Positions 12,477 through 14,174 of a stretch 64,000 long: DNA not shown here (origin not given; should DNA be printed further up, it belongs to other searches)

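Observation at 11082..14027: NCS1-like permease fused to a PlsC-type acyltransferase and a zinc ribbon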

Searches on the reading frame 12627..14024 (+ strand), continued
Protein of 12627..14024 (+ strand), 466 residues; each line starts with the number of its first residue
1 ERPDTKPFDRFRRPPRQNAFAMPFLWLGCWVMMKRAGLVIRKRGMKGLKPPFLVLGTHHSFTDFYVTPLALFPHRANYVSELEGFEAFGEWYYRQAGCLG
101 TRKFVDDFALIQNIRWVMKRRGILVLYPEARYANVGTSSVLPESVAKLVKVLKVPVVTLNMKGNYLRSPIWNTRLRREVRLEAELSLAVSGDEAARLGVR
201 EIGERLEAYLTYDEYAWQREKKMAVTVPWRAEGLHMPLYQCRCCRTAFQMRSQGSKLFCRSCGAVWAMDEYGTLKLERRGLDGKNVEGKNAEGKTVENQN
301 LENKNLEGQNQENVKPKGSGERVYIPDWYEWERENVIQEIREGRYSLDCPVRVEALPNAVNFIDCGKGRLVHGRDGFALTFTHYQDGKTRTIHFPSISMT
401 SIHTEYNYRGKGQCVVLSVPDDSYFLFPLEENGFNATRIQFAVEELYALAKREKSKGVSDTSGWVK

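Call 32: search_protein_families(library=ncbifam, proteins=[P0121, P0123, P0125, P0130, P0140, P0144, P0175, P0258], max_evalue=0.01)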
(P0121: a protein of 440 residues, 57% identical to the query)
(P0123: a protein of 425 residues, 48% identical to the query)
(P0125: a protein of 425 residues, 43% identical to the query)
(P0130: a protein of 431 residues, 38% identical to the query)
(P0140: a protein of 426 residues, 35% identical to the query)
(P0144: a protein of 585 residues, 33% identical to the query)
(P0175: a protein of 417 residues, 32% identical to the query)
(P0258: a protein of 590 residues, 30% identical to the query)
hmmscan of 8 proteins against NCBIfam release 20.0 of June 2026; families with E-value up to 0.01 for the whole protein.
P0121 (440 aa): 0 families

P0123 (425 aa): 0 families

P0125 (425 aa): 1 family
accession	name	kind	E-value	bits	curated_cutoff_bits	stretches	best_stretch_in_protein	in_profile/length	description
NF041197.2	CxxC_Se_CxxC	equivalog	0.0056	16.8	40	0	248-278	1-33/53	dual CXXC motif small (seleno)protein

P0130 (431 aa): 1 family
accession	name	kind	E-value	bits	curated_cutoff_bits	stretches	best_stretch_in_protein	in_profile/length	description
NF006386.0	PRK08633.1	equivalog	0.0011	16.7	1221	1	64-177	442-553/1147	acyl-[ACP]--phospholipid O-acyltransferase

P0140 (426 aa): 1 family
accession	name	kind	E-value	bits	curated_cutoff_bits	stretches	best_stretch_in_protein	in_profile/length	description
NF001606.0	PRK00398.1-3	equivalog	0.0076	16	72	0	242-273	3-33/44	DNA-directed RNA polymerase subunit P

P0144 (585 aa): 3 families
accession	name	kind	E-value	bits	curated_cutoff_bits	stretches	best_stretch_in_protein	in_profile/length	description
NF006386.0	PRK08633.1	equivalog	4.2e-07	28.1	1221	1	100-219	439-557/1147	acyl-[ACP]--phospholipid O-acyltransferase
TIGR00530.1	AGP_acyltrn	subfamily_domain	3.7e-06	26.7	102.95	1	90-212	2-128/130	1-acylglycerol-3-phosphate O-acyltransferase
NF045487.1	ASRP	equivalog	0.0061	15.2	300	1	304-399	297-395/593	archaea-specific SMC-related protein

P0175 (417 aa): 4 families
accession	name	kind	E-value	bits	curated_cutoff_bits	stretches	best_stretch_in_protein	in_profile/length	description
NF005959.0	PRK08043.1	equivalog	1e-07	30.7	886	1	25-155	14-144/719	bifunctional acyl-ACP--phospholipid O-acyltransferase/long-chain-fatty-acid--ACP ligase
NF005291.0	PRK06814.1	equivalog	6e-07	27.7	1349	1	34-152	449-567/1140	acyl-[ACP]--phospholipid O-acyltransferase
TIGR00530.1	AGP_acyltrn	subfamily_domain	0.0004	20.1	102.95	1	34-122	9-103/130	1-acylglycerol-3-phosphate O-acyltransferase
NF006386.0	PRK08633.1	equivalog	0.00053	17.8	1221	1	32-152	432-555/1147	acyl-[ACP]--phospholipid O-acyltransferase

P0258 (590 aa): 2 families
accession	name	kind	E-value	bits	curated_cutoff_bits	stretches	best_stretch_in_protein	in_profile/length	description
TIGR00530.1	AGP_acyltrn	subfamily_domain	2e-05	24.4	102.95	1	234-331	12-112/130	1-acylglycerol-3-phosphate O-acyltransferase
NF006386.0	PRK08633.1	equivalog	0.0003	18.6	1221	1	218-348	421-551/1147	acyl-[ACP]--phospholipid O-acyltransferase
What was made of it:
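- On LplT-Aas lysophospholipid remodelling system: Relatives hit the Aas models PRK08043, PRK08633 and PRK06814, though far below their cut-offs (call 32).
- The best NCBIfam hits of relatives are Aas-type models, including the MFS-Aas fusion models PRK08633 and PRK06814 (call 32).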

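Call 40: find_related_loci(query=A4, collection=genome_contigs, flank=5000)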
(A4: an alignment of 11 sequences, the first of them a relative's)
Query A4 (431 aa) in genome_contigs; peptide patterns used: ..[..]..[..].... (x = any residue, [..] = any of these).
600 stretches matched a pattern (row limit reached: there are more); 583 encode a relative of the query (tblastn E <= 1e-3); the best 80 are kept; 80 distinct loci.
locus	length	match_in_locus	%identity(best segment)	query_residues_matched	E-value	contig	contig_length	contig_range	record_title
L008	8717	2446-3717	86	5-428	0e+0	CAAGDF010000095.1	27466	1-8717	MAG TPA_asm: Clostridia bacterium, isolate HGM11416, WGS project CAAGDF010000000 data, contig: SRS476144_61_k119_329392,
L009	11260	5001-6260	84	10-429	0e+0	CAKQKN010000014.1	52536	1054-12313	MAG: uncultured Clostridia bacterium isolate REFINED_METABAT215_TOP10_CONTIGS_1500_ASSEMBLY_K127_MEGAHIT__Hadza_MoBio_ha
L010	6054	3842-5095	71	14-431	0e+0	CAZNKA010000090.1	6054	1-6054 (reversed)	MAG TPA_asm: uncultured Acidiphilium sp. isolate SRP225648_co1_85 genome assembly, contig: NODE_33488_length_6054_cov_7.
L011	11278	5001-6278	63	3-428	0e+0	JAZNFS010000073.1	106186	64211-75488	MAG: Christensenellaceae bacterium isolate T1900044713_TS20190179.MAGScoT_cleanbin_000049 SGB_1841_k141_596271, whole ge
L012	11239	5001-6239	56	16-428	1e-154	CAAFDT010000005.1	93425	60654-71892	MAG TPA_asm: Clostridia bacterium, isolate HGM12650, WGS project CAAFDT010000000 data, contig: SRS098571_58_k99_52794, w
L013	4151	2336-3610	53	13-427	6e-158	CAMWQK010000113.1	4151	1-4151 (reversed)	MAG TPA_asm: uncultured Clostridia bacterium isolate SRR14411243_bin.12_metawrap_v1.3_MAG genome assembly, contig: NODE.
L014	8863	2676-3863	57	39-422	4e-153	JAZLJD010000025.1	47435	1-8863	MAG: Lachnospiraceae bacterium isolate T1900044968_TA20190030.MAGScoT_cleanbin_000015 SGB_4014_k141_2172801, whole genom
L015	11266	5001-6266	52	9-430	1e-150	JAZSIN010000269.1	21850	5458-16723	MAG: Eubacteriales bacterium isolate T1900044570_TS20190036.MAGScoT_cleanbin_000026 SGB_433_k141_564958, whole genome sh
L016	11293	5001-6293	50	6-426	2e-149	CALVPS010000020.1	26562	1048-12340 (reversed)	MAG: uncultured Clostridia bacterium isolate BRZ_KS__bin130 genome assembly, contig: BRZ_KS__NODE_2879_length_26562_cov_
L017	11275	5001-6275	53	6-429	7e-147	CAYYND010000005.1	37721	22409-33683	MAG TPA_asm: uncultured Lachnospiraceae bacterium isolate SRP350583_co1_358 genome assembly, contig: NODE_1678_length_37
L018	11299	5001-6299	52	9-431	3e-146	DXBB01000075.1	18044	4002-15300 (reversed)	MAG TPA_asm: Candidatus Gallimonas intestinavium isolate ChiW7-2402 ChiW7__C116986_L18044_SAMN06858607, whole genome sho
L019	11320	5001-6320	50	7-429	1e-146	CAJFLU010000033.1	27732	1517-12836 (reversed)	Candidatus Gallimonas merdigallinarum isolate Chicken_4_mag_20 genome assembly, contig: MAGpy_11413_4_idba_bin_20_fascaf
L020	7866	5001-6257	53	11-429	2e-145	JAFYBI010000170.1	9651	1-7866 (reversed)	MAG: Clostridia bacterium isolate RGIG6935 Sheep_Rumen.Co__c1628700, whole genome shotgun sequence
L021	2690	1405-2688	51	9-426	4e-153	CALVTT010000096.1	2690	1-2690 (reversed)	MAG: uncultured Clostridia bacterium isolate BRZ_KS__bin81 genome assembly, contig: BRZ_KS__NODE_76024_length_2690_cov_2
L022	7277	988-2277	50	10-429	2e-144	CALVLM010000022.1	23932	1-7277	MAG: Candidatus Gallimonas intestinigallinarum isolate BRZ_FE__bin63 genome assembly, contig: BRZ_FE__NODE_2939_length_2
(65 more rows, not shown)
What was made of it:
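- Tried and rejected: It was repeated with 11 sequences (call 40).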

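Call 65: search_solved_structures(query=A3, max_evalue=10, show_alignments=3)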
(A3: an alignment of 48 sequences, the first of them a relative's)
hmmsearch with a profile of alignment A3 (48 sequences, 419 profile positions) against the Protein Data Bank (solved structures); distinct sequences matched with E-value up to 10: 34.
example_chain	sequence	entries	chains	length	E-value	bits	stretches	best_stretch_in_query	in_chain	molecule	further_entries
5kym_A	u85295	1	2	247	4.2e-07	32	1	47-208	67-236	1-acyl-sn-glycerol-3-phosphate acyltransferase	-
8uzw_A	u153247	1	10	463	0.02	16.6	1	89-180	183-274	L-seryl-tRNA(Sec) selenium transferase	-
2akl_A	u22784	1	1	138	0.03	16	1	244-276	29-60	phnA-like protein pa0128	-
9eh1_L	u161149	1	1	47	0.04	15.6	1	241-273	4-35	RNA polymerase II subunit K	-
9v21_sC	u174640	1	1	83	0.057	15.1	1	244-282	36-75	Small ribosomal subunit protein eS27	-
9v1j_sC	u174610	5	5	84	0.059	15.1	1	244-282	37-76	Small ribosomal subunit protein eS27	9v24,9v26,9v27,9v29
28jc_L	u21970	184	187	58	0.074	14.8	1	241-272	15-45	DNA-directed RNA polymerases I, II, and III subunit RPABC4 | RNA polymerase II subunit K | DNA-directed RNA polymerase II subunit RPB12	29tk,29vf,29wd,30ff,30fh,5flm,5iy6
9ygm_Sf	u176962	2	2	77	0.085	14.6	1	238-274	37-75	40S ribosomal protein eS31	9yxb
4qiw_P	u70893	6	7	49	0.1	14.3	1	241-269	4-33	DNA-directed RNA polymerase subunit P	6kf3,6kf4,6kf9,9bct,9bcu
5it7_f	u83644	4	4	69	0.13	14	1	245-272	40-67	Ubiquitin-40S ribosomal protein S27a | Ribosomal protein eS31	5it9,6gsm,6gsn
9fhl_W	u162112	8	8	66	0.14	13.8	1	244-272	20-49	Small ribosomal subunit protein eS27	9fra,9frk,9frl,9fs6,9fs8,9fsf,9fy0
36ro_P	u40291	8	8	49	0.2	13.3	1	242-269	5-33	DNA-directed RNA polymerase subunit Rpo12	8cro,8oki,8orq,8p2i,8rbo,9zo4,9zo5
8hil_L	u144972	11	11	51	0.21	13.3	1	241-269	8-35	DNA-directed RNA polymerases II, IV and V subunit 12 | DNA-directed RNA polymerase II, IV and V subunit 12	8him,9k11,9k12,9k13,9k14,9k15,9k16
4h08_A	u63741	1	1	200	0.22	13.2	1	99-157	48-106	Putative hydrolase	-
7eu0_L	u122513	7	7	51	0.23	13.1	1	241-269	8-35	DNA-directed RNA polymerases II, IV and V subunit 12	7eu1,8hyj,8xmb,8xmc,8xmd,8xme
8e4y_A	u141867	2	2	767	0.87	11.2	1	27-106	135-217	Glycerol-3-phosphate acyltransferase 1, mitochondrial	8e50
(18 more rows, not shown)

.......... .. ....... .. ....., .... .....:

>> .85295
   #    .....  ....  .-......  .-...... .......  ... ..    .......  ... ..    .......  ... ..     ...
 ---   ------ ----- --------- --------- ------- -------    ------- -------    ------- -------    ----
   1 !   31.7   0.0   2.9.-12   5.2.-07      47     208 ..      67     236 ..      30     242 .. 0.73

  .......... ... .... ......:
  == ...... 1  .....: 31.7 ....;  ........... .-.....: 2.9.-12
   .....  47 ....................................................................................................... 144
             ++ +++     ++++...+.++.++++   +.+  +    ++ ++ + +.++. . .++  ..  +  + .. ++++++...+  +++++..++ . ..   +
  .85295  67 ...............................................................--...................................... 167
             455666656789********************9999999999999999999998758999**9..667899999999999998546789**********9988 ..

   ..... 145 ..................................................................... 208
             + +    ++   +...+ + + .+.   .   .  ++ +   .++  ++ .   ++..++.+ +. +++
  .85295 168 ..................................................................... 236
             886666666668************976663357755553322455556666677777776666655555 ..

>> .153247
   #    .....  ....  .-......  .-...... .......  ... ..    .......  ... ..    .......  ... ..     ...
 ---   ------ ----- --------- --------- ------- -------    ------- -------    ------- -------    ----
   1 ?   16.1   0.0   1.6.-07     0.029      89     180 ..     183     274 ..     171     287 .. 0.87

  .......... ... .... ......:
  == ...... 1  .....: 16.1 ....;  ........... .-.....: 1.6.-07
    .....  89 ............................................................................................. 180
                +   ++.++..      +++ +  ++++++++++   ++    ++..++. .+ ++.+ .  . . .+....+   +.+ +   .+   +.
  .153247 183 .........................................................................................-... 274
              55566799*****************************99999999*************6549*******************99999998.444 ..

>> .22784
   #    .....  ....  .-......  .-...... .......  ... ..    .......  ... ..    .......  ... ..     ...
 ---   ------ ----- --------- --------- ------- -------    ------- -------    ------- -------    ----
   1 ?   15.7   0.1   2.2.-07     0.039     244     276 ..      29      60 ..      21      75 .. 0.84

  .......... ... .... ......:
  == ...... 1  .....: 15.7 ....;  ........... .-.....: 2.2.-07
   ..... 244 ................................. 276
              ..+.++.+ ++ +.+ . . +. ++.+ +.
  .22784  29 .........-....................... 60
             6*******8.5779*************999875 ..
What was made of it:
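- On PlsC / LPLAT acyltransferase superfamily (Pfam PF01553): The family profile hits PlsC 5kym at E = 4e-7 (call 65). GcipkRkF, yPEArys and vPVV align with the PlsC motifs GvflDRk, fPEGTRS and vPVlpv (call 65).
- Checked: The family profile hits T. maritima PlsC 5kym at E = 4e-7 across all four motifs (call 65).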

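Call 68: find_encoding_contigs(protein=P0123, flank=6000, max_places=1)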
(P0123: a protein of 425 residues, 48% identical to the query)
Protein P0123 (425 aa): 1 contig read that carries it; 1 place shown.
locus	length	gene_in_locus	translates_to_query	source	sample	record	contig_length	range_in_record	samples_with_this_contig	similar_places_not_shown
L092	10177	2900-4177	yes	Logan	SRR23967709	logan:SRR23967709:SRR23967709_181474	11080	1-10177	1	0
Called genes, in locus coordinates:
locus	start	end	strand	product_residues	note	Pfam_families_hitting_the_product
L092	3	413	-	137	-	?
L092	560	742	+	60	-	PF20037:DUF6440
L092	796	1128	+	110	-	PF20040:DUF6442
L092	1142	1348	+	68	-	PF12844:HTH_19, PF13560:HTH_31, PF01381:HTH_3, PF13413:HTH_25 (weak), PF13443:HTH_26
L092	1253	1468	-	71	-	-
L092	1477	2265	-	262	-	PF10127:RlaP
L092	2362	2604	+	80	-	-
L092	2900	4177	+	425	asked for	-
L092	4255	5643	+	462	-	PF12623:Hen1_L, PF13489:Methyltransf_23, PF08241:Methyltransf_11 (weak), PF08242:Methyltransf_12, PF13649:Methyltransf_25, PF13847:Methyltransf_31 (weak)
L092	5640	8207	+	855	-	PF13671:AAA_33, PF00149:Metallophos, PF16542:PNKP_ligase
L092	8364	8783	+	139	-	-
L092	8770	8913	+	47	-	-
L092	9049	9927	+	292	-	PF06983:3-dmu-9_3-mt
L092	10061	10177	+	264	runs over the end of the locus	PF04909:Amidohydro_2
